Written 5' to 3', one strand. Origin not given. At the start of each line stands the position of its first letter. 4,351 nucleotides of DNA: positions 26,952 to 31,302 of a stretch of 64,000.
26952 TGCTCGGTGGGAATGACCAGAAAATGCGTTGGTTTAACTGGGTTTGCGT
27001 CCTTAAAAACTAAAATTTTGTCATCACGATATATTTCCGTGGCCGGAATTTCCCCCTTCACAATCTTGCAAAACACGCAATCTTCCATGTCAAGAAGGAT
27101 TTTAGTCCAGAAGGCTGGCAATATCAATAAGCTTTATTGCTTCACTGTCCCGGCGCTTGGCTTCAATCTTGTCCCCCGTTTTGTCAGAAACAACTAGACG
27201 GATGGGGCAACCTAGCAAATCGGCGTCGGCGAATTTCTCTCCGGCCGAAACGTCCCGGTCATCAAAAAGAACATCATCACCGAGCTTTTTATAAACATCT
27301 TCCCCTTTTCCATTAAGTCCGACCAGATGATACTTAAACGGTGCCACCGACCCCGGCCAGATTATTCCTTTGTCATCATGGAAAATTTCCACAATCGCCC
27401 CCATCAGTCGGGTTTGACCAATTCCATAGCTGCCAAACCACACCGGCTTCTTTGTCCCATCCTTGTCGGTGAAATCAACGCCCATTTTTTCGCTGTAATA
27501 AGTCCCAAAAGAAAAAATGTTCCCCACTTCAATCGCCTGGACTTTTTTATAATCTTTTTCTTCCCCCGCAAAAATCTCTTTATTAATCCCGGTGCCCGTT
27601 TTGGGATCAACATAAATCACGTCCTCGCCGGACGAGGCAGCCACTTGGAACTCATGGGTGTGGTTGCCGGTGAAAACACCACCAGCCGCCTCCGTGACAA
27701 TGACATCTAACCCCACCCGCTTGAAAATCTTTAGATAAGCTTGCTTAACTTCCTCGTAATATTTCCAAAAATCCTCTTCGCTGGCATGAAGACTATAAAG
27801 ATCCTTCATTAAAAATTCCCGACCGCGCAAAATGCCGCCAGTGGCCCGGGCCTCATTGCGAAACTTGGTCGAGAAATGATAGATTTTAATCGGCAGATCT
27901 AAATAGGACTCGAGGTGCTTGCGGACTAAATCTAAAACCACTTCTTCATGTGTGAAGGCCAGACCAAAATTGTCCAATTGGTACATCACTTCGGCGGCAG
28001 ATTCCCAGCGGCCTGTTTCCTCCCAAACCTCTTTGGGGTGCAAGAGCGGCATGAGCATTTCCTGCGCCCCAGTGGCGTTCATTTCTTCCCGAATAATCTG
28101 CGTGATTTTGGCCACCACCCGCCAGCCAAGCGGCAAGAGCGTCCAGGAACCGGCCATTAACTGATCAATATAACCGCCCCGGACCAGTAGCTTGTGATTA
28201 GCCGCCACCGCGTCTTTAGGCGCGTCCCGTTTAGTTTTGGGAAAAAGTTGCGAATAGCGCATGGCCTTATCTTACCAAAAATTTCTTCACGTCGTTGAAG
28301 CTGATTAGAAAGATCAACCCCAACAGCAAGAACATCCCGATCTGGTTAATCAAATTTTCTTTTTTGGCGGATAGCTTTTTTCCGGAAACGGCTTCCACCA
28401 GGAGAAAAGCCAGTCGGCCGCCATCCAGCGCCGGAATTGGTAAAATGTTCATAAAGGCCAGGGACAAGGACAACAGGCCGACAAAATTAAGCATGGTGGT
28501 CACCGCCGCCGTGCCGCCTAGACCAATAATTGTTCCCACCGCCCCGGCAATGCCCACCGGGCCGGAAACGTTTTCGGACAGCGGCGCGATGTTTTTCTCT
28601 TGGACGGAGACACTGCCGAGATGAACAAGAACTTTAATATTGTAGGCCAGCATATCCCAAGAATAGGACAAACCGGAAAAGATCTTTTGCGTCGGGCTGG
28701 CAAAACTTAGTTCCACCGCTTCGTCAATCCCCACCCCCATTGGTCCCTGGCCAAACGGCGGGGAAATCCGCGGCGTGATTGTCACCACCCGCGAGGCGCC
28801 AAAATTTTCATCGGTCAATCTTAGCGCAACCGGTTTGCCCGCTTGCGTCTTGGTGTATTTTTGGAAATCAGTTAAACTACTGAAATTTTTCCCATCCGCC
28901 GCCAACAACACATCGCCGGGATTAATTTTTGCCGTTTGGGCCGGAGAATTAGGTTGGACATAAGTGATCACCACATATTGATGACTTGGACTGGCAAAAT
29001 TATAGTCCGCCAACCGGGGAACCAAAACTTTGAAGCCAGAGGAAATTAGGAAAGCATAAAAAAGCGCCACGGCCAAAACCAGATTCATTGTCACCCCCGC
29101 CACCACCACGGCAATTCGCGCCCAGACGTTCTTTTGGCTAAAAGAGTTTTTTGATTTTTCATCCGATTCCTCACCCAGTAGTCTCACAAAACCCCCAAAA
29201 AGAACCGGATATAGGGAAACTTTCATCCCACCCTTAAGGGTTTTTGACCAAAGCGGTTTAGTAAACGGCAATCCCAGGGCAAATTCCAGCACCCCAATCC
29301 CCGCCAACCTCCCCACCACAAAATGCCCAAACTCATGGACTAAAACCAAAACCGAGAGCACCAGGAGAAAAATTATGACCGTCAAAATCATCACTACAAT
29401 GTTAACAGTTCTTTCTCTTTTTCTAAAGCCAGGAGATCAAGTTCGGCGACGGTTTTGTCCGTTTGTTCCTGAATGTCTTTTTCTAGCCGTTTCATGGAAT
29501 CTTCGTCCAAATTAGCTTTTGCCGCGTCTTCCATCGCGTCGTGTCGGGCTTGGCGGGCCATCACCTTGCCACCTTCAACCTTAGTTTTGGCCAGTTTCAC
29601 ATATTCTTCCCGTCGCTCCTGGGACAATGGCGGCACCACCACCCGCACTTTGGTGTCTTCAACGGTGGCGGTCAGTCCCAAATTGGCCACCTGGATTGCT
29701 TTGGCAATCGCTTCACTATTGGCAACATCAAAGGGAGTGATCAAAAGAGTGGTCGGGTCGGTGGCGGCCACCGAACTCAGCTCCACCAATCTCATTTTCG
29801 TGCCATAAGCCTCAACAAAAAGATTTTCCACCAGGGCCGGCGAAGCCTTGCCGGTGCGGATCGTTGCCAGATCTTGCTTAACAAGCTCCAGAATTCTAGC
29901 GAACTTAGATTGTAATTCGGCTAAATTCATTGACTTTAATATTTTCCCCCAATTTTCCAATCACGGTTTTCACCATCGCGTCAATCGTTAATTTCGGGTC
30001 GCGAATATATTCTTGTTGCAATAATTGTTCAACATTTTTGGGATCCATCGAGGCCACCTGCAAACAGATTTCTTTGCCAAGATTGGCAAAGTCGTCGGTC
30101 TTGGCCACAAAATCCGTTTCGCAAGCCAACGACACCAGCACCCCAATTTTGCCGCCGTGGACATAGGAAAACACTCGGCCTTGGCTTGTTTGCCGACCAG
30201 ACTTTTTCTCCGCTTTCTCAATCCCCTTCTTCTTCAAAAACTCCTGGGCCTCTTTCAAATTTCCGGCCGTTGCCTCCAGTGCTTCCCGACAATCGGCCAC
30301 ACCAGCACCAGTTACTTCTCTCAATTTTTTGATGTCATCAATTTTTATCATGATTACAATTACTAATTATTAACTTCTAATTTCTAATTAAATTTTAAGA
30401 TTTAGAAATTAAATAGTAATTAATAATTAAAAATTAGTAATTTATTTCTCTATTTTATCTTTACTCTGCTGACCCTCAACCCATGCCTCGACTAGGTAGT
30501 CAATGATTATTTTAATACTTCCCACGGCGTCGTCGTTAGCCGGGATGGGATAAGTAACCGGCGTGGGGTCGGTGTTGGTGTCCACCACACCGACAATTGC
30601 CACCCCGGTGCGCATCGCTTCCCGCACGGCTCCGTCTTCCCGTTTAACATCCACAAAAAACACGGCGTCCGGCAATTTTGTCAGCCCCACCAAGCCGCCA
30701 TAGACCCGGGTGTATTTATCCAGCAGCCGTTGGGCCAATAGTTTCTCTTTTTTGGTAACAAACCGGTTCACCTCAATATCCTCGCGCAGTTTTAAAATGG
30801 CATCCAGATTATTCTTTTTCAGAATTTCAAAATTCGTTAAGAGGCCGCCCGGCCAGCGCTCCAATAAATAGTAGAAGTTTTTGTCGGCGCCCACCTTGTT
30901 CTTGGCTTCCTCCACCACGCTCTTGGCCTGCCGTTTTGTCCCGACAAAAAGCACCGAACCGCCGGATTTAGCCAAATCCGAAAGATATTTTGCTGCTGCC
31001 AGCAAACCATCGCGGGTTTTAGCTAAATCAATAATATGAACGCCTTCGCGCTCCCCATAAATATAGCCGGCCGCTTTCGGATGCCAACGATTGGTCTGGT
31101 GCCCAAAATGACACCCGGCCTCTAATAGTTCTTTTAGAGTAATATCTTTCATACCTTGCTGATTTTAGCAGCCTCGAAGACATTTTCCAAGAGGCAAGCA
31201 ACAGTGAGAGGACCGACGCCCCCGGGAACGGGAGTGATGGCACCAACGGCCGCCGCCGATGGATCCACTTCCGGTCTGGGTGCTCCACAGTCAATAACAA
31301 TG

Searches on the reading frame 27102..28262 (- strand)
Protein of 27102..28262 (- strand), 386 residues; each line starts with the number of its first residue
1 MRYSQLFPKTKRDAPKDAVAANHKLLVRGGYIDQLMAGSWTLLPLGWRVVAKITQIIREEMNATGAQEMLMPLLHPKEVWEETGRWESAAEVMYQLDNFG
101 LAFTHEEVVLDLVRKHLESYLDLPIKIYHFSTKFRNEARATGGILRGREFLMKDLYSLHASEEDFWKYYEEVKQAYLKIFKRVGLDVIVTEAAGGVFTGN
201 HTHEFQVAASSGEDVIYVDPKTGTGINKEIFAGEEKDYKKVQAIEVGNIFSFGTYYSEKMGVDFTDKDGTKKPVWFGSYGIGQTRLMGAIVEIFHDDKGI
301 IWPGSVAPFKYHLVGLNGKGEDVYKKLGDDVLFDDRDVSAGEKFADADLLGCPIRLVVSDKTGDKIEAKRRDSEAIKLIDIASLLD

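Call 45: search_protein_families(library=pfam, proteins=[window:27102-28262:-], max_evalue=0.001)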
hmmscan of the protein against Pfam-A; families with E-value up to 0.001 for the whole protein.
window:27102-28262:- (386 aa): 2 families
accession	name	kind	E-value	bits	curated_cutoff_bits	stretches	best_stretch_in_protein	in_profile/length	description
PF00587.30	tRNA-synt_2b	-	5.4e-29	102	29.3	1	97-293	9-178/179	tRNA synthetase class II core domain (G, H, P, S and T)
PF03129.25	HGTP_anticodon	-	1.4e-08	35.2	21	1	319-385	17-88/94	Anticodon binding domain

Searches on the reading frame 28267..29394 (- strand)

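Call 45: search_protein_families(library=pfam, proteins=[window:28267-29394:-], max_evalue=0.001)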
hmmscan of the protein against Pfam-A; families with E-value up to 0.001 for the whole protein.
window:28267-29394:- (375 aa): 5 families
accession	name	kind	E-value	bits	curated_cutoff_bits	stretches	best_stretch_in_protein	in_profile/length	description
PF02163.28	Peptidase_M50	-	1.1e-49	169.2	27.2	1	9-359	2-220/221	Peptidase family M50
PF17820.7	PDZ_6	-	5.9e-11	42.4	27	1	142-193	1-52/54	PDZ domain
PF13180.12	PDZ_2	-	1.7e-08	35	27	1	137-192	10-66/80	PDZ domain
PF00595.29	PDZ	-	4.9e-07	30.5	23.2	1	138-191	24-78/81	PDZ domain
PF04495.20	GRASP55_65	-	0.00024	21.9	27.7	1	137-223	41-127/138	GRASP55/65 PDZ-like domain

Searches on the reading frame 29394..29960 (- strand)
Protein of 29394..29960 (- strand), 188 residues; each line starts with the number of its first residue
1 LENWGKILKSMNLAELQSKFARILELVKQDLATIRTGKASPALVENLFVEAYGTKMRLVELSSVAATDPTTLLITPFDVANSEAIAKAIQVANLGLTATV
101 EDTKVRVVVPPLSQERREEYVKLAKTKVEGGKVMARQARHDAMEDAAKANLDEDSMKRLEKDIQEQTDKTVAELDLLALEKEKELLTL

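Call 45: search_protein_families(library=pfam, proteins=[window:29394-29960:-], max_evalue=0.001)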
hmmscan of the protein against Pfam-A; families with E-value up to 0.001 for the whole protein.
window:29394-29960:- (188 aa): 1 family
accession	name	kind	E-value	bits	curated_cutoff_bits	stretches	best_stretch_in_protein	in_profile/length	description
PF01765.24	RRF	-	7.8e-46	156.3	29.7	1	28-186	2-164/164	Ribosome recycling factor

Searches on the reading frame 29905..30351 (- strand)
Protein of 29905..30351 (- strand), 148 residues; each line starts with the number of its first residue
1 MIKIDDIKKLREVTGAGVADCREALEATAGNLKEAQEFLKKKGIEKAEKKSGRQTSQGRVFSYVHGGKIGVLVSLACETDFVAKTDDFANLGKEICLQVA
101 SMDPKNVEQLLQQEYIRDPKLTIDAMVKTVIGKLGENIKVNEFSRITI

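Call 45: search_protein_families(library=pfam, proteins=[window:29905-30351:-], max_evalue=0.001)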
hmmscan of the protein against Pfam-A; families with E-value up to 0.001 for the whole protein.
window:29905-30351:- (148 aa): 2 families
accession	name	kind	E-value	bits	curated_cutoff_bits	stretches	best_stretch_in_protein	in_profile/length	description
PF00889.24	EF_TS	-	1.8e-17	64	27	1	70-146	1-75/204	Elongation factor TS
PF25025.1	EF-Ts_N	-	0.00023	21.5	33.2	1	7-42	17-53/60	Elongation factor Ts, mitochondrial, N-terminal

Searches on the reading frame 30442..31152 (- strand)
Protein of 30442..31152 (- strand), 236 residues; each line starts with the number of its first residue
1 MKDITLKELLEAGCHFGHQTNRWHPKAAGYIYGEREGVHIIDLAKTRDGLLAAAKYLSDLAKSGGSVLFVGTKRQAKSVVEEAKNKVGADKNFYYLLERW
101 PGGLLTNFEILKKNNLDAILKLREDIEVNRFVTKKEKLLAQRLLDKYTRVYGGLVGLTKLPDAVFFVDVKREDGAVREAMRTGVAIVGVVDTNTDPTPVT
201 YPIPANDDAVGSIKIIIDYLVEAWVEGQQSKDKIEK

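Call 84: search_protein_families(library=pfam, proteins=[window:30442-31152:-], max_evalue=0.00001)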
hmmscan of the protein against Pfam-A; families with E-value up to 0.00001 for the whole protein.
window:30442-31152:- (236 aa): 1 family
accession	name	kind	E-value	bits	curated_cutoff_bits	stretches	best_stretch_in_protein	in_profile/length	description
PF00318.25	Ribosomal_S2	-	6.7e-70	235.1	26.1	1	9-227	1-216/216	Ribosomal protein S2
